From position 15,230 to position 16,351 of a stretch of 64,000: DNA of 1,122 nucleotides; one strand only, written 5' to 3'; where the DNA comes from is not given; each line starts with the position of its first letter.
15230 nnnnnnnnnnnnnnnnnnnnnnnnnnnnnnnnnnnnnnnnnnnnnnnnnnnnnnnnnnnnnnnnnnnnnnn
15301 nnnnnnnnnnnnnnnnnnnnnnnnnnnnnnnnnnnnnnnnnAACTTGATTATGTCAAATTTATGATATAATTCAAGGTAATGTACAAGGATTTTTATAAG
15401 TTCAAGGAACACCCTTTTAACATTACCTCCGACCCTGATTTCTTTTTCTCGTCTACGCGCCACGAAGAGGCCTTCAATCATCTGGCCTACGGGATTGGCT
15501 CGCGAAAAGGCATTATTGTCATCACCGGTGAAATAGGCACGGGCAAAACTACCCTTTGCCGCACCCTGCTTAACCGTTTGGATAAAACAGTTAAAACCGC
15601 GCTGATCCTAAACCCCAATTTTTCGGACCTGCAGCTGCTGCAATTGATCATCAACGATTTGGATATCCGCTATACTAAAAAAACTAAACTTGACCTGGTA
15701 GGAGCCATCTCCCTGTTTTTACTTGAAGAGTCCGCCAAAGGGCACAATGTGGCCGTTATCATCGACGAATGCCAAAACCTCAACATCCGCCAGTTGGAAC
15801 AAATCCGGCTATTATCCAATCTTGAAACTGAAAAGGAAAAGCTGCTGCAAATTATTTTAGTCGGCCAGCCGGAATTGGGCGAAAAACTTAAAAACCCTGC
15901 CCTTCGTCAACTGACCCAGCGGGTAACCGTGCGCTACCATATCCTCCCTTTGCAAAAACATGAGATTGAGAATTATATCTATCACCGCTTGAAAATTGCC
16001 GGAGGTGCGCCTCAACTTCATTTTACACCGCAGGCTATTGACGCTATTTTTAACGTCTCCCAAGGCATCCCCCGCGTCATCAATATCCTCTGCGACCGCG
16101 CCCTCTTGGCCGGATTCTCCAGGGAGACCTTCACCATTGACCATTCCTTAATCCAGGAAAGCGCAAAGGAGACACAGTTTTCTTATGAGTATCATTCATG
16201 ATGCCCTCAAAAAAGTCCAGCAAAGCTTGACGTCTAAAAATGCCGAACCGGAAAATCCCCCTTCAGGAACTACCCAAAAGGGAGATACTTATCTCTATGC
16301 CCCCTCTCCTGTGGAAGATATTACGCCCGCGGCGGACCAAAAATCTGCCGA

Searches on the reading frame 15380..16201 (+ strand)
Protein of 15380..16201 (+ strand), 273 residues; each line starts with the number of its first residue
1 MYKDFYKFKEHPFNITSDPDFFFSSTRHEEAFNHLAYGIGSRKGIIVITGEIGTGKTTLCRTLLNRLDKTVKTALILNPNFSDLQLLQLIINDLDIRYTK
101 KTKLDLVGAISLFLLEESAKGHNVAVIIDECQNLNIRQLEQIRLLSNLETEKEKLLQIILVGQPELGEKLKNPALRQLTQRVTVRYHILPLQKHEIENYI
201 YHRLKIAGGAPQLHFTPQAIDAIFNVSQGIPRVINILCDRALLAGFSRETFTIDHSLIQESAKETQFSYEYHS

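Call 17: find_homologous_proteins(query=window:15380-16201:+, max_evalue=1e-20)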
Query window:15380-16201:+ (273 aa): 7879 proteins with E <= 1e-20 among 8000 candidates; the best 120 are listed.
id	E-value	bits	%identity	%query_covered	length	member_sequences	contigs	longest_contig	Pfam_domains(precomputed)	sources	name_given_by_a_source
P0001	4.1e-162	556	93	100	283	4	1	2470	PF13173.13,PF13245.13,PF13401.13,PF09848.16,PF01637.25,PF13191.13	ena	-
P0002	2.8e-158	543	90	100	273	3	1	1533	PF13173.13,PF13245.13,PF13401.13,PF09848.16,PF01637.25,PF13191.13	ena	-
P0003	8.7e-158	541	90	100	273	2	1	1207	PF13173.13,PF13245.13,PF13401.13,PF09848.16,PF01637.25,PF13191.13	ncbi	-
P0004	4.3e-157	539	89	100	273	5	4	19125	PF13173.13,PF13245.13,PF13401.13,PF09848.16,PF13191.13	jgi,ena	-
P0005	8.5e-157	538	88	100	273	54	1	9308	PF13173.13,PF13245.13,PF13401.13,PF09848.16,PF13191.13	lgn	-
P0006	2.4e-156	537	89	100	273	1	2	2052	PF13245.13,PF13401.13,PF13191.13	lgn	-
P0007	2.9e-156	536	89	100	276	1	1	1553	PF13173.13,PF13245.13,PF13401.13,PF13191.13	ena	-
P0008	3.2e-156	536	89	100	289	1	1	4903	PF13173.13,PF13245.13,PF13401.13,PF09848.16,PF13191.13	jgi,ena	jgi:general secretion pathway protein A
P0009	1.3e-155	534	88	100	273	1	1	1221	PF13245.13,PF13401.13,PF09848.16,PF01637.25,PF13191.13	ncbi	-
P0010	6.1e-155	532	89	100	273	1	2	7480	PF13173.13,PF13245.13,PF13401.13,PF20703.4,PF09848.16,PF01637.25,PF13191.13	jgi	jgi:general secretion pathway protein A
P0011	1.2e-154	531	88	100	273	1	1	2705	PF13173.13,PF13245.13,PF13401.13,PF09848.16,PF01637.25,PF13191.13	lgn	-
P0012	1.9e-153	527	85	100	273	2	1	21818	PF13173.13,PF13245.13,PF13401.13,PF09848.16,PF13191.13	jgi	jgi:general secretion pathway protein A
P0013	2.4e-153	527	88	100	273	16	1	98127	PF13173.13,PF13245.13,PF13401.13,PF13191.13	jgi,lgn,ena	-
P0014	1.1e-152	525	88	100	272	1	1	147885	PF13173.13,PF13245.13,PF13401.13,PF09848.16,PF01637.25,PF13191.13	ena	-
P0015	8.3e-152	522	85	100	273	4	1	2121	PF13173.13,PF13245.13,PF13401.13,PF01637.25,PF13191.13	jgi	-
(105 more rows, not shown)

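Call 18: find_encoding_contigs(protein=P0004, flank=10000, max_places=4)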
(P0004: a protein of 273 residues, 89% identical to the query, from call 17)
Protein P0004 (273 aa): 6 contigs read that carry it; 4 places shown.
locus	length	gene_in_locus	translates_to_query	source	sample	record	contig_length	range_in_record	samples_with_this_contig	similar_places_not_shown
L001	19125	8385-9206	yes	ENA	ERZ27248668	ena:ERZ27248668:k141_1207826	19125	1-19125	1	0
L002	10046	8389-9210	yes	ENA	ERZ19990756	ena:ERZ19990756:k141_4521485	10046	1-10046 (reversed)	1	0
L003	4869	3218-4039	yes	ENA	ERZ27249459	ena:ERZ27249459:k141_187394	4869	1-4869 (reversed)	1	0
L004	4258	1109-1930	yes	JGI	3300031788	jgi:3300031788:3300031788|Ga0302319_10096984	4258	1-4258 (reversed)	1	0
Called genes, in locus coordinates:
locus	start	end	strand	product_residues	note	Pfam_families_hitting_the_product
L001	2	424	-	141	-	?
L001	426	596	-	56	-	-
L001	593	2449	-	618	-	PF11832:DUF3352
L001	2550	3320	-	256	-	PF01026:TatD_DNase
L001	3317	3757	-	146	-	PF02580:Tyr_Deacylase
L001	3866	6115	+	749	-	PF00270:DEAD, PF04851:ResIII, PF22527:DEXQc_Suv3 (weak), PF00271:Helicase_C, PF21280:Helicase_dom4_arc, PF14520:HHH_5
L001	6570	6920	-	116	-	-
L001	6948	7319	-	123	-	PF04342:DMT_6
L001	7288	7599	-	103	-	-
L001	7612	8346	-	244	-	PF11967:RecO_N, PF02565:RecO_C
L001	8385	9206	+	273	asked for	PF13191:AAA_16, PF09848:SLFN-g3_helicase (weak), PF13173:AAA_14 (weak), PF13245:AAA_19 (weak), PF13401:AAA_22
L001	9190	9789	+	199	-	-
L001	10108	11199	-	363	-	PF00465:Fe-ADH, PF13685:Fe-ADH_2, PF01761:DHQ_synthase, PF24621:DHQS_C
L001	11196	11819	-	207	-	PF02163:Peptidase_M50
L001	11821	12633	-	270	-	PF06347:SH3_4 (faint), PF08239:SH3_3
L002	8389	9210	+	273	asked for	PF13191:AAA_16, PF09848:SLFN-g3_helicase (weak), PF13173:AAA_14 (weak), PF13245:AAA_19 (weak), PF13401:AAA_22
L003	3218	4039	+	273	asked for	PF13191:AAA_16, PF09848:SLFN-g3_helicase (weak), PF13173:AAA_14 (weak), PF13245:AAA_19 (weak), PF13401:AAA_22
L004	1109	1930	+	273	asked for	PF13191:AAA_16, PF09848:SLFN-g3_helicase (weak), PF13173:AAA_14 (weak), PF13245:AAA_19 (weak), PF13401:AAA_22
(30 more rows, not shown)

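Call 19: find_encoding_contigs(protein=P0013, flank=10000, max_places=3)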
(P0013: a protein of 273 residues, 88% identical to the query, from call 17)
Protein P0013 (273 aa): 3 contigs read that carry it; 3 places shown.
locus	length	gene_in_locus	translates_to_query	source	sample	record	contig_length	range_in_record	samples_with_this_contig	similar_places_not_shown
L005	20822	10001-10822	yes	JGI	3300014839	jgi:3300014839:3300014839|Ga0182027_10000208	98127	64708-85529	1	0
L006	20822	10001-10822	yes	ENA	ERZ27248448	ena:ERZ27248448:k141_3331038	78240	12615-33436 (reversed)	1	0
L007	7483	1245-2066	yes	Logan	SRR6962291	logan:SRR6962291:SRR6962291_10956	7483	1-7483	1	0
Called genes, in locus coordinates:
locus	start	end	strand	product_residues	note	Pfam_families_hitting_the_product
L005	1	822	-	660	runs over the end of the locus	PF11832:DUF3352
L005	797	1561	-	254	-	PF01026:TatD_DNase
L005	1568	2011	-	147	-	PF02580:Tyr_Deacylase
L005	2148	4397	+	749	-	PF00270:DEAD, PF04851:ResIII, PF22527:DEXQc_Suv3 (weak), PF00271:Helicase_C, PF21280:Helicase_dom4_arc, PF14520:HHH_5 (weak)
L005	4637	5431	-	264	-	-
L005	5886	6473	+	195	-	PF10543:ORF6N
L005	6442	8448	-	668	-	PF00990:GGDEF, PF13487:HD_5, PF01966:HD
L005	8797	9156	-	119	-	-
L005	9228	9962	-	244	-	PF11967:RecO_N, PF02565:RecO_C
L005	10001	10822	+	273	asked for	PF13191:AAA_16, PF13245:AAA_19 (weak), PF13173:AAA_14 (faint), PF13401:AAA_22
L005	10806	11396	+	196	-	PF11356:T2SSC (weak)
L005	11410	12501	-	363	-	PF00465:Fe-ADH, PF13685:Fe-ADH_2, PF01761:DHQ_synthase, PF24621:DHQS_C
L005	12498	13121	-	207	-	PF02163:Peptidase_M50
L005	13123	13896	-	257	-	PF08239:SH3_3, PF06347:SH3_4 (weak), PF08239:SH3_3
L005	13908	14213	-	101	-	-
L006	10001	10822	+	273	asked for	PF13191:AAA_16, PF13245:AAA_19 (weak), PF13173:AAA_14 (faint), PF13401:AAA_22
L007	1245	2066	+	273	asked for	PF13191:AAA_16, PF13245:AAA_19 (weak), PF13173:AAA_14 (faint), PF13401:AAA_22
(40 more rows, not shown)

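Call 20: find_encoding_contigs(protein=P0014, flank=10000, max_places=3)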
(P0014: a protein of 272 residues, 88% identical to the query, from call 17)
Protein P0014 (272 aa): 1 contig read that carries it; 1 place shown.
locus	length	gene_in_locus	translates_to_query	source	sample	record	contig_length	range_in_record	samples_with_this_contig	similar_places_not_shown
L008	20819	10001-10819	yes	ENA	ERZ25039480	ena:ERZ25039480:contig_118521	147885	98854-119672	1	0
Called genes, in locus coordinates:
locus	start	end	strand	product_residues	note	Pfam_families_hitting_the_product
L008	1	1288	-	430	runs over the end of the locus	PF14691:Fer4_20, PF13738:Pyr_redox_3 (faint), PF00070:Pyr_redox (faint), PF01946:Thi4 (faint), PF07992:Pyr_redox_2, PF13450:NAD_binding_8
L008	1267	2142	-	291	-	PF10418:DHODB_Fe-S_bind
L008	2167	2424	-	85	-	-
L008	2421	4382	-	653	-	PF11832:DUF3352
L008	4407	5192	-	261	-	PF01026:TatD_DNase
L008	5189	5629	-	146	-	PF02580:Tyr_Deacylase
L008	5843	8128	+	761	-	PF00270:DEAD, PF04851:ResIII, PF22527:DEXQc_Suv3 (weak), PF00271:Helicase_C, PF21280:Helicase_dom4_arc, PF12826:HHH_2 (weak), PF14520:HHH_5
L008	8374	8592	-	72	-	PF04070:DUF378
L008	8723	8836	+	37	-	-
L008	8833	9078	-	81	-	-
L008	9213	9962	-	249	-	PF11967:RecO_N, PF02565:RecO_C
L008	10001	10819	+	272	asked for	PF13191:AAA_16, PF01637:ATPase_2 (faint), PF09848:SLFN-g3_helicase (weak), PF13173:AAA_14 (weak), PF13245:AAA_19 (faint), PF13401:AAA_22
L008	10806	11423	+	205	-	-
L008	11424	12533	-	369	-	PF00465:Fe-ADH, PF13685:Fe-ADH_2, PF01761:DHQ_synthase, PF24621:DHQS_C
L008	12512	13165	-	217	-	PF02163:Peptidase_M50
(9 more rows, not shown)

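Call 77: search_protein_families(library=pfam, proteins=[window:15380-16198:+], max_evalue=0.01)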
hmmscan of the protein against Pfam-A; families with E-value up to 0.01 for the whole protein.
window:15380-16198:+ (273 aa): 22 families
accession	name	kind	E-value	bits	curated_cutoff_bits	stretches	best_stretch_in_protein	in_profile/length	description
PF13401.12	AAA_22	-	4.4e-25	88.9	27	1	41-169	3-129/130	AAA domain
PF13191.12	AAA_16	-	7.5e-10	40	32.6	1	41-155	22-164/167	AAA ATPase domain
PF13245.12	AAA_19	-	6.8e-06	26.7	25.1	1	42-163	10-125/134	AAA domain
PF09848.15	SLFN-g3_helicase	-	8.8e-06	25.7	24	1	44-138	2-95/354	Schlafen group 3, DNA/RNA helicase domain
PF13173.12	AAA_14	-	1.8e-05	25.2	27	1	44-195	3-127/129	AAA domain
PF02492.25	cobW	-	2.4e-05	24.5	20.7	1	45-78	2-35/180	CobW/HypB/UreG, nucleotide-binding domain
PF01637.24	ATPase_2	-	2.5e-05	24.7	33.2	1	42-143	19-129/225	ATPase domain predominantly from Archaea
PF20720.3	nSTAND3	-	0.00016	21.8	27.2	1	40-68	14-42/155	Novel STAND NTPase 3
PF02367.23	TsaE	-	0.00024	21.5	26.6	1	28-69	3-47/128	Threonylcarbamoyl adenosine biosynthesis protein TsaE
PF24883.2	NPHP3_N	-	0.00028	21.5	24.8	1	41-73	20-52/164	Nephrocystin 3, N-terminal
PF00437.27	T2SSE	-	0.00042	19.5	24.9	1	29-70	128-169/370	Type II/IV secretion system protein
PF13238.12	AAA_18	-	0.00048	21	29.4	1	46-74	1-25/128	AAA domain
PF00004.35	AAA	-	0.00093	20.1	21.2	1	47-182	2-127/131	ATPase family associated with various cellular activities (AAA)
PF25199.1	nSTAND_NTPase5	-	0.0018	18.6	34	0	40-160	38-130/145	Novel STAND NTPase 5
PF13604.12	AAA_30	-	0.0019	18.4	27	1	39-164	14-125/191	AAA domain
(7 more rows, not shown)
